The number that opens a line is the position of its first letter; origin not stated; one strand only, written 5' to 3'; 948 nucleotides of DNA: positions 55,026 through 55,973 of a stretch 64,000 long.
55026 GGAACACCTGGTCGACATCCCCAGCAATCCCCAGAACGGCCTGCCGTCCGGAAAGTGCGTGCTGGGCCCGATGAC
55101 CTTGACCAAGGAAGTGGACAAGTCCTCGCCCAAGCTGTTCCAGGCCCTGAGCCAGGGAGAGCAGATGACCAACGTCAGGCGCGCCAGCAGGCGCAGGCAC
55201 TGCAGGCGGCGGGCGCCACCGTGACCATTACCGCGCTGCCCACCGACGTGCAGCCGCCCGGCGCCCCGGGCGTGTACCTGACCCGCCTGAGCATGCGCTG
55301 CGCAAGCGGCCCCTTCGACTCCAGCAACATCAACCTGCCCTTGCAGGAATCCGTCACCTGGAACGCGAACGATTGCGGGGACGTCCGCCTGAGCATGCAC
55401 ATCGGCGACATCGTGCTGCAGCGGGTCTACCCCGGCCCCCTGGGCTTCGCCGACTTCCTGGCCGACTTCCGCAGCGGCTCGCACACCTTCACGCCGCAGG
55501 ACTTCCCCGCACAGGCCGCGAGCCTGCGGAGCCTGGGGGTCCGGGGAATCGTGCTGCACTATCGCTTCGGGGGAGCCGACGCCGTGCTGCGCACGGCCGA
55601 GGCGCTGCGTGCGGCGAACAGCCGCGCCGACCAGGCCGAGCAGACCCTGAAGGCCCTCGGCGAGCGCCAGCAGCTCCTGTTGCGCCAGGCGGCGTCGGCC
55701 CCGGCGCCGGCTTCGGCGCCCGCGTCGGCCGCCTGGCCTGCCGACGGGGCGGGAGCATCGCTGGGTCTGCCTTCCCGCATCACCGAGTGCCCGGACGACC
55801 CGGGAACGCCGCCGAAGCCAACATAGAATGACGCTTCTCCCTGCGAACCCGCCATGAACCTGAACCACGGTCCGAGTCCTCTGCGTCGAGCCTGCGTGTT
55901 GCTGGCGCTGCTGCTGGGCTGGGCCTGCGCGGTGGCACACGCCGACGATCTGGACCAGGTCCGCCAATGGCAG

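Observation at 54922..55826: T6SS deletion scar: hcp breaks at codon 85 and joins out of frame to a TssM-like 3' end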

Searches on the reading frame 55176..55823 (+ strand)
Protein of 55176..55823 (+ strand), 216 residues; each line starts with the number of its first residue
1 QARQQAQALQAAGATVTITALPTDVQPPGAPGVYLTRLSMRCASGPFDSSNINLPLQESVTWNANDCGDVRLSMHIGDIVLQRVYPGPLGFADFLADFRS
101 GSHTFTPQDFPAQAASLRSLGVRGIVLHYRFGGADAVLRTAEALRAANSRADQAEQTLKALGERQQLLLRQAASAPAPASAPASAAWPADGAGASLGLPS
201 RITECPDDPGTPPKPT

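Call 6: search_protein_families(library=pfam, proteins=[window:55176-55823:+], max_evalue=0.1)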
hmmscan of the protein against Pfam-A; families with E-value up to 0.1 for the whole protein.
window:55176-55823:+ (216 aa): 0 families

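Call 7: search_protein_families(library=ncbifam, proteins=[window:55176-55823:+], max_evalue=0.1)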
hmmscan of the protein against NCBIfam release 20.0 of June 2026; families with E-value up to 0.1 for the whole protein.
window:55176-55823:+ (216 aa): 0 families

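Call 8: find_homologous_proteins(query=window:55176-55823:+, max_evalue=0.001)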
Query window:55176-55823:+ (216 aa): 1 proteins with E <= 0.001 among 8000 candidates.
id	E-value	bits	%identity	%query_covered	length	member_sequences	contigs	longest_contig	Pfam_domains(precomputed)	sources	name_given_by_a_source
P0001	2.1e-80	287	97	66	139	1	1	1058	-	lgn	-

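Call 10: search_solved_structures(query=window:55176-55823:+, max_evalue=10, show_alignments=2)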
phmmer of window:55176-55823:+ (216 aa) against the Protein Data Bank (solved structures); distinct sequences matched with E-value up to 10: 0.

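Call 11: find_related_loci(query=window:55176-55823:+, collection=genome_contigs, flank=10000)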
Query window:55176-55823:+ (216 aa) in genome_contigs; peptide patterns used: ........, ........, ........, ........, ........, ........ (x = any residue, [..] = any of these).
600 stretches matched a pattern (row limit reached: there are more); 2 encode a relative of the query (tblastn E <= 1e-3); 2 distinct loci.
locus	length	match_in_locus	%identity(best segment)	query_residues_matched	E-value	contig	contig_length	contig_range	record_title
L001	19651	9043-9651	95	14-216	1e-118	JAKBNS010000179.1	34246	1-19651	MAG: Proteobacteria bacterium isolate LL3.bin32 NODE_803_length_34246_cov_2.200152, whole genome shotgun sequence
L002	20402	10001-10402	32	15-142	2e-20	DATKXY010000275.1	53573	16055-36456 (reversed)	MAG TPA_asm: archaeon isolate SMAG_U14205 k141_1710892, whole genome shotgun sequence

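Call 14: search_protein_families(library=pfam, proteins=[L001:5923-9651:+, L002:6974-10474:+, L001:3772-5229:+, L001:5180-5923:+, L001:2078-3097:+, L001:3072-3803:+, L001:641-2044:+, L001:9682-10251:+], max_evalue=0.001)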
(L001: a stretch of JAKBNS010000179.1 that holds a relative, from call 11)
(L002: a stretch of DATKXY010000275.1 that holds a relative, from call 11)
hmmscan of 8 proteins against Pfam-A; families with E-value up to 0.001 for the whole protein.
L001:5923-9651:+ (1243 aa): 1 family
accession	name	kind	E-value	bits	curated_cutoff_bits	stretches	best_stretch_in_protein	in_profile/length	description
PF14331.11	IcmF-related_N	-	9.5e-55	186.1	25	1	163-405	6-258/259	IcmF-related N-terminal domain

L002:6974-10474:+ (1167 aa): 1 family
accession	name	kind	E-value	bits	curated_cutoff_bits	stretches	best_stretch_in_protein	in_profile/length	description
PF14331.11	IcmF-related_N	-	9.8e-65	218.9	25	1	184-429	4-258/259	IcmF-related N-terminal domain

L001:3772-5229:+ (486 aa): 1 family
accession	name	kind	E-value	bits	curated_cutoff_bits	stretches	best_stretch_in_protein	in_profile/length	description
PF05936.17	T6SS_VasE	-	9.8e-82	275.4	23.4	1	38-482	1-429/429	Bacterial Type VI secretion, VC_A0110, EvfL, ImpJ, VasE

L001:5180-5923:+ (248 aa): 0 families

L001:2078-3097:+ (340 aa): 0 families

L001:3072-3803:+ (244 aa): 1 family
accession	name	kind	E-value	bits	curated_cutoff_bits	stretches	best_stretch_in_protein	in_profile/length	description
PF12790.13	T6SS-SciN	-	1.6e-05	25.1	27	1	87-191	3-105/120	Type VI secretion lipoprotein, VasD, EvfM, TssJ, VC_A0113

L001:641-2044:+ (468 aa): 3 families
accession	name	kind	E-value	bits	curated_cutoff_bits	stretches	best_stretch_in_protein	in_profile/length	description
PF00805.28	Pentapeptide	-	3.6e-34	116.3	20.2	3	298-335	1-38/40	Pentapeptide repeats (8 copies)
PF13599.13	Pentapeptide_4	-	2.2e-26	92.1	38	3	165-230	13-78/78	Pentapeptide repeat region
PF13576.12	Pentapeptide_3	-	9.4e-14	51.8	27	0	166-209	2-48/48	Pentapeptide repeats (9 copies)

L001:9682-10251:+ (190 aa): 12 families
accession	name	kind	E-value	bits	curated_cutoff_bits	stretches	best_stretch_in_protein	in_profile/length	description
PF13428.12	TPR_14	-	3.9e-09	36.7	23.5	1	101-140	5-44/44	Tetratricopeptide repeat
PF14559.12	TPR_19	-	1.6e-08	35.2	25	1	81-137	9-68/68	Tetratricopeptide repeat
PF13431.12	TPR_17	-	3.9e-08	33.4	24.4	0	88-117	4-33/34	Tetratricopeptide repeat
PF13414.12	TPR_11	-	5.8e-07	29.5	26.8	1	107-144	4-41/42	TPR repeat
PF13432.12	TPR_16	-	6.8e-07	30.1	32.7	1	68-130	2-64/65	Tetratricopeptide repeat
PF07719.23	TPR_2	-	7.9e-07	29.2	27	1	98-130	2-34/34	Tetratricopeptide repeat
PF13371.12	TPR_9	-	1.3e-06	28.7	35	1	72-135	4-67/73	Tetratricopeptide repeat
PF25058.1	ARM_TT21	-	1.9e-06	28.4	27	0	104-144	101-141/155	Tetratricopeptide repeat protein 21 ARM repeat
PF00515.34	TPR_1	-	2.4e-05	24.4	27.8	1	99-130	3-34/34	Tetratricopeptide repeat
PF11846.14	Wzy_C_2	-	7.7e-05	23.2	28.5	1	8-135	53-184/191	Virulence factor membrane-bound polymerase, C-terminal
PF13174.12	TPR_6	-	0.00015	22.6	26.3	0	103-129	6-32/33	Tetratricopeptide repeat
PF20225.4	DUF6584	-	0.0004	20.9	27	0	109-146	15-52/171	Family of unknown function (DUF6584)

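Call 18: search_protein_representatives(protein=window:55176-55823:+)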
Query: 216 residues. Proteins with E-value up to 0.001 (for the whole library): 490; up to 1e-10: 306; up to 1e-30: 10. The best 150 are listed.
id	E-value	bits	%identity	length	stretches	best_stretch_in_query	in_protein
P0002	2.8e-69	249.2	63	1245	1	1-216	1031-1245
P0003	2.5e-53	197.0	34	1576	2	9-211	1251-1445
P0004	2.6e-47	177.4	51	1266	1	5-211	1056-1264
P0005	8.7e-47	175.7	50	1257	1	3-208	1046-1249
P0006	6.8e-46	172.8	47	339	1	1-208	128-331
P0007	5.0e-45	169.9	47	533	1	2-213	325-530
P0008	6.5e-33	130.4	44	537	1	5-213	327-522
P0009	1.0e-31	126.5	36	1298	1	2-215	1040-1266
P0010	1.3e-31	126.2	38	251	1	2-208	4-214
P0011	3.1e-31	124.9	35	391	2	8-211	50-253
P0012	1.6e-30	122.5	44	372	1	45-208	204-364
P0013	9.5e-30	120.0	42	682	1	5-171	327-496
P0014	1.8e-29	119.1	38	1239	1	4-210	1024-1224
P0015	1.9e-28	115.8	30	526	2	16-141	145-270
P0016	4.3e-28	114.6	37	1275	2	1-175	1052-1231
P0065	7.8e-21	90.9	42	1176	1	11-142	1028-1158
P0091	1.4e-19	86.8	40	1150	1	15-144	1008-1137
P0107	1.2e-18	83.8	38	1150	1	8-139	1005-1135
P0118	2.8e-18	82.6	34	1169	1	15-139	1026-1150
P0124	4.8e-18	81.8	40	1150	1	15-139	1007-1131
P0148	4.2e-17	78.7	39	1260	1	15-143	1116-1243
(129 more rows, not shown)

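Call 34: find_encoding_contigs(protein=P0001, flank=10000)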
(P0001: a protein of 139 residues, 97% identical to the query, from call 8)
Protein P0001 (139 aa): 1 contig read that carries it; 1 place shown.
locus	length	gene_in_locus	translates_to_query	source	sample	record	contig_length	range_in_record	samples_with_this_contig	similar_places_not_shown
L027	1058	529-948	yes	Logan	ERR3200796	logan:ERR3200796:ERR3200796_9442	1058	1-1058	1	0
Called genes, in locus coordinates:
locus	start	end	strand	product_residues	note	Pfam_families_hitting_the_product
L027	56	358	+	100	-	PF05638:T6SS_HCP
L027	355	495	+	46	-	-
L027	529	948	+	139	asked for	-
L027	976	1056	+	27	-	?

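Call 46: predict_structure(alignment_id=A1)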
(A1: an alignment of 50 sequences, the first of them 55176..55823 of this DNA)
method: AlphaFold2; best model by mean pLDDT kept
length: 216 residues; sequences in the alignment: 50
mean_pLDDT: 92.1   pTM: 0.79
mean pLDDT of the five models: 92.1, 92.0, 92.0, 91.8, 91.8
residues with pLDDT >= 90: 175; 70-90: 16; 50-70: 25; < 50: 0
segments of 3 or more residues with pLDDT < 50: none
pLDDT, mean of each block of 10 residues (from residue 1): 96 98 98 98 97 97 97 98 98 98 99 98 99 98 98 98 98 88 62 61 69 74
secondary structure, 60 per line:
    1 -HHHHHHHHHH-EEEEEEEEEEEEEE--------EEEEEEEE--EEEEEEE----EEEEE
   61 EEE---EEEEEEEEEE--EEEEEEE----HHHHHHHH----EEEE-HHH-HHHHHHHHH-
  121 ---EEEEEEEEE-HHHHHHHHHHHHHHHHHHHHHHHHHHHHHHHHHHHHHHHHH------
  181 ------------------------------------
elements in order: H2-11 E13-26 E35-42 E45-51 E56-63 E67-76 E79-85 H90-97 E102-105 H111-119 E124-132 H134-174

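Call 48: fold_search(model_id=the predicted structure, library=pdb)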
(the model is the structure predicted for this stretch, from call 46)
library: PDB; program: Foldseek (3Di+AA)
matches with E <= 10: 793; with E <= 0.001: 0
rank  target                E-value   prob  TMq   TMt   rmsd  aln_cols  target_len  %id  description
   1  3hs8_A                1.9e-02  0.21  0.15  0.14  18.9       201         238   11  Intersectin 1-peptide-AP2 alpha ear complex (released 2010-02-23)
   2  7jof_B                2.7e-02  0.54  0.22  0.32   8.7       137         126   14  Calcium-bound C2A Domain from Human Dysferlin (released 2021-06-16)
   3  6nyt                  2.7e-02  0.35  0.20  0.27   7.8       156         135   14  Munc13-1 C2B-domain, calcium bound (released 2019-02-20)
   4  5wai_F                4.3e-02  0.66  0.24  0.19   7.1       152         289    9  Crystal Structure of a Suz12-Rbbp4-Jarid2-Aebp2 Heterotetrameric Complex (released 2018-03-14)
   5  7jvx                  4.3e-02  0.51  0.24  0.18   9.3       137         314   11  Crystal structure of PTEN (aa 7-353 followed by spacer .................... ligated to peptide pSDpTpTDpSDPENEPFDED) (released 2021-08-04)
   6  7jof_C                4.3e-02  0.47  0.21  0.32   8.8       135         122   15  Calcium-bound C2A Domain from Human Dysferlin (released 2021-06-16)
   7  7jof_D                4.6e-02  0.44  0.22  0.31   8.7       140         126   17  Calcium-bound C2A Domain from Human Dysferlin (released 2021-06-16)
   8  5ue8_A                4.9e-02  0.51  0.22  0.08   7.5       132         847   12  The crystal structure of Munc13-1 C1C2BMUN domain (released 2017-02-15)
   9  4npk                  4.9e-02  0.35  0.22  0.19   8.0       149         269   10  Extended-Synaptotagmin 2, C2A- and C2B-domains, calcium bound (released 2014-01-29)
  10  9ppp_A                4.9e-02  0.14  0.15  0.14  18.8       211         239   10  Structure of Alpha Appendage of AP2 bound to the extended FxDxF motif derived of CCDC32 (released 2026-04-08)
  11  6nyc                  5.1e-02  0.54  0.24  0.36   7.7       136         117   15  Munc13-1 C2B-domain, calcium free (released 2019-02-20)
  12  1d5r                  5.1e-02  0.44  0.24  0.19   9.0       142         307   11  Crystal Structure of the PTEN Tumor Suppressor (released 1999-11-04)
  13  6pnq_A                5.5e-02  0.38  0.14  0.16  12.4        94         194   16  Crystal structure of the SS2A splice insert-containing neurexin-1 LNS2 domain in complex with neurexophilin-1 (released 2019-10-09)
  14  4ihb_D                5.8e-02  0.35  0.21  0.29   8.0       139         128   12  X-RAY STRUCTURE OF THE canonical C2A DOMAIN FROM HUMAN DYSFERLIN (released 2013-12-18)
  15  7jtx                  6.1e-02  0.41  0.25  0.20   7.5       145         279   10  the structural basis of PTEN regulation by multi-site phosphorylation (released 2021-09-01)
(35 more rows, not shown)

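Call 49: search_protein_families(library=ncbifam, proteins=[L001:5923-9651:+, L001:5180-5923:+, L001:3772-5229:+, L001:3072-3803:+, L001:2078-3097:+, L001:641-2044:+, L002:6974-10474:+], max_evalue=0.01)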
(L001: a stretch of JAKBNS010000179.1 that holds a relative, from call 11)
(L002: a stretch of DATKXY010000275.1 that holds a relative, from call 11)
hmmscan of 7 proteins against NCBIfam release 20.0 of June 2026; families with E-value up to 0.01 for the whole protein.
L001:5923-9651:+ (1243 aa): 2 families
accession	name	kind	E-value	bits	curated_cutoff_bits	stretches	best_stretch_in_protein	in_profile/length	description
TIGR03348.1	VI_IcmF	equivalog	3.9e-66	223.8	388.15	1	82-435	95-467/1168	type VI secretion system membrane subunit TssM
NF038226.1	IcmF_IVB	equivalog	1.2e-07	30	1000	1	99-342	29-259/973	type IVB secretion system protein IcmF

L001:5180-5923:+ (248 aa): 0 families

L001:3772-5229:+ (486 aa): 1 family
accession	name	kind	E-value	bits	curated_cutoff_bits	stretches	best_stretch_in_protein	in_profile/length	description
TIGR03353.2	VI_chp_4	equivalog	1e-78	265.4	100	1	25-481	2-428/429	type VI secretion system baseplate subunit TssK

L001:3072-3803:+ (244 aa): 1 family
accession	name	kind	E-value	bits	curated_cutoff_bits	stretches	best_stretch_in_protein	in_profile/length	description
TIGR03352.1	VI_chp_3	equivalog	0.0025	17.5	31.6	1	46-191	2-131/147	type VI secretion system lipoprotein TssJ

L001:2078-3097:+ (340 aa): 0 families

L001:641-2044:+ (468 aa): 17 families
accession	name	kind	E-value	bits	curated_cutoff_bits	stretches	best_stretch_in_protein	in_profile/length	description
NF047416.1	penta_HetL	equivalog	1.8e-34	119.1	260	3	161-352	16-215/218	heterocyst differentiation pentapeptide repeat protein HetL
NF052603.1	penta_Alr5209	equivalog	8.8e-23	80.6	125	4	134-202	24-92/113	Alr5209 family pentapeptide repeat protein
NF011743.0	PRK15196.1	equivalog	4.6e-19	68.5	354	3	134-295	168-324/350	type III secretion system effector PipB2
NF011744.0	PRK15197.1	equivalog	3.2e-18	65.9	274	2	143-241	154-271/291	SPI-2 type III secretion system effector PipB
NF000349.1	mfpA_AE000516.2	equivalog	3.6e-17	62.8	360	3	257-361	66-175/183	pentapeptide repeat protein MfpA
NF033086.2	penta_rpt_Qnr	equivalog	6.7e-15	55.4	240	1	176-240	44-103/211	Qnr family pentapeptide repeat protein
NF012152.0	penta_rpt_QnrC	exception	8.1e-13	48.8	500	2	246-419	14-188/221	QnrC family quinolone resistance pentapeptide repeat protein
NF000421.1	penta_rpt_QnrVC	exception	9.5e-12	45.3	460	0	255-335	23-99/218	QnrVC family quinolone resistance pentapeptide repeat protein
NF000071.4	penta_rpt_QnrA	exception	1.1e-11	44.9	450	2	288-364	26-98/218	QnrA family quinolone resistance pentapeptide repeat protein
NF000056.3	penta_rpt_QnrS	exception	2.1e-11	43.9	460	2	249-425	17-194/218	QnrS family quinolone resistance pentapeptide repeat protein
NF012151.0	penta_rpt_QnrAS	exception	5.4e-11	43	490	2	249-428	12-187/218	QnrAS family quinolone resistance pentapeptide repeat protein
NF033375.2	penta_rpt_QnrE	exception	1.3e-10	41.6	480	0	292-391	83-182/214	QnrE family quinolone resistance pentapeptide repeat protein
NF000420.1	penta_rpt_QnrB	exception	4.2e-10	40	460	0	292-384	83-175/214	QnrB family quinolone resistance pentapeptide repeat protein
NF038182.1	penta_rpt_SmQnr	exception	5.6e-10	39.4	460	1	287-447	23-184/215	SmQnr family pentapeptide repeat protein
NF000139.2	penta_rpt_QnrD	exception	1e-07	32.1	425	1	177-326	48-197/214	QnrD family quinolone resistance pentapeptide repeat protein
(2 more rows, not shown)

L002:6974-10474:+ (1167 aa): 2 families
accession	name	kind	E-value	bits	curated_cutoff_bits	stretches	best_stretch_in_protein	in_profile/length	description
TIGR03348.1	VI_IcmF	equivalog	2.7e-94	317.1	388.15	1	8-543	3-557/1168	type VI secretion system membrane subunit TssM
NF038226.1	IcmF_IVB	equivalog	2.7e-10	38.8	1000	1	118-367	27-262/973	type IVB secretion system protein IcmF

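Call 67: search_solved_structures(query=A1, max_evalue=1)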
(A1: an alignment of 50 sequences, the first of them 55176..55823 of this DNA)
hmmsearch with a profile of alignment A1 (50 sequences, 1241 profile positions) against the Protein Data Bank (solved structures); distinct sequences matched with E-value up to 1: 5.
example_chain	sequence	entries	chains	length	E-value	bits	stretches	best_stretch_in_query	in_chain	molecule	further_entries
6ixh_P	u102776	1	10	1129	3.8e-14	54.5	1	412-995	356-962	Type VI Secretion System TssM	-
6hs7_A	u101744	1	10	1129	1.8e-13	52.2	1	412-995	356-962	ImcF-like family protein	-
4y7m_C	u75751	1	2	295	0.00025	22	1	902-995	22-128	Type VI secretion protein IcmF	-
4y7l_A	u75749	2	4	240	0.031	15.1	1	917-995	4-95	Type VI secretion protein IcmF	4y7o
6aki_A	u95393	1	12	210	0.97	10.1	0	7-61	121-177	Calcium release-activated calcium channel protein 1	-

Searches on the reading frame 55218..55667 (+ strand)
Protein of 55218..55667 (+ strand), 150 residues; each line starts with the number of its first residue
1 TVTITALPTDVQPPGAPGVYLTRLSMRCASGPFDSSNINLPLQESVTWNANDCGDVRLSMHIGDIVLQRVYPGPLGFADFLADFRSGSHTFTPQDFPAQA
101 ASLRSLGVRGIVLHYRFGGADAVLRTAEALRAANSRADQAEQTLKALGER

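Call 33: find_homologous_proteins(query=window:55218-55667:+, max_evalue=0.001)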
Query seq(150 aa) (150 aa): 1 proteins with E <= 0.001 among 108 candidates.
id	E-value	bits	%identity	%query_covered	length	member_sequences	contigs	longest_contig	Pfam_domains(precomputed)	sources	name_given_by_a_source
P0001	1.1e-49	186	99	61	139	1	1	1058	-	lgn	-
